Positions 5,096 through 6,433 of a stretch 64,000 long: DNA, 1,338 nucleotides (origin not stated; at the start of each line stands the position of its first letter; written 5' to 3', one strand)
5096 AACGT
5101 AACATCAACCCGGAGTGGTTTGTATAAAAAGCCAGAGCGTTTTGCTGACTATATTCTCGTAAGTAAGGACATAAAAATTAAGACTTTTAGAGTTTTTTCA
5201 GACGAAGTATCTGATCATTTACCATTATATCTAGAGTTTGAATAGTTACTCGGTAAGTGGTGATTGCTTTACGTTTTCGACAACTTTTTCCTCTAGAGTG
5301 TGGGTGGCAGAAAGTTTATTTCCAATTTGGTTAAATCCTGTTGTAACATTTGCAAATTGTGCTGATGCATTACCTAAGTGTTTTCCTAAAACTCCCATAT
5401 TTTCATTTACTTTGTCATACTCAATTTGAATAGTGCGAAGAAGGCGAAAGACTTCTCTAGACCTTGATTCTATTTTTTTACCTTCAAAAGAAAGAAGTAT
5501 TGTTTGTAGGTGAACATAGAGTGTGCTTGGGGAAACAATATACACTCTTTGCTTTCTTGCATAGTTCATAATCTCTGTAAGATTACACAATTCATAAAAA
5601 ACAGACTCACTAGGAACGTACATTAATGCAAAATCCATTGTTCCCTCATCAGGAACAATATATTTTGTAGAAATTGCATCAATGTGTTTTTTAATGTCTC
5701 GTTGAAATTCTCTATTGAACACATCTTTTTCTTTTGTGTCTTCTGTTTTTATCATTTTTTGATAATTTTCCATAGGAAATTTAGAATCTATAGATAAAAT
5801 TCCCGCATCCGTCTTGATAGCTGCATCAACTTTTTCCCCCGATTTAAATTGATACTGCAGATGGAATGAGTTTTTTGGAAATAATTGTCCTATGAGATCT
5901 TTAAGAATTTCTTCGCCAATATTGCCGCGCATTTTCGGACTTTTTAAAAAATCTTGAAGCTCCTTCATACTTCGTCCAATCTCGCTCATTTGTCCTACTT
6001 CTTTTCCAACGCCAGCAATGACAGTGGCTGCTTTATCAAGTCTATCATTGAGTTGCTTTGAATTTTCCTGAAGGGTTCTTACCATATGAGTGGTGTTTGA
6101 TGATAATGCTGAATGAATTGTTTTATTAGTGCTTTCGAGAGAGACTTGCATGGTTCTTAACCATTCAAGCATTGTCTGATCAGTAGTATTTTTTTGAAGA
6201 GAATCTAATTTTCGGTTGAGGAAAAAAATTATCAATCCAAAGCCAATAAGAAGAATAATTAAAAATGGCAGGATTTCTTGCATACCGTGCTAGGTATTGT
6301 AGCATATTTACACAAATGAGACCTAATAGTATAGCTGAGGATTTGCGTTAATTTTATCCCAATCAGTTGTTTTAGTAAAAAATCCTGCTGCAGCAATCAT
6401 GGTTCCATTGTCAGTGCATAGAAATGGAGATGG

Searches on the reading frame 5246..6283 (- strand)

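Call 8: search_protein_families(library=pfam, proteins=[window:5246-6283:-], max_evalue=0.001)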
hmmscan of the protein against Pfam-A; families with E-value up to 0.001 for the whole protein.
window:5246-6283:- (345 aa): 2 families
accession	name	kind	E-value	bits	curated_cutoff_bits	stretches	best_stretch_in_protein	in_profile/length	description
PF02646.22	RmuC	-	1.3e-51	175.9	26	1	62-332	5-286/291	RmuC family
PF03036.21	Perilipin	-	0.00076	19.1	33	0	30-126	271-364/403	Perilipin family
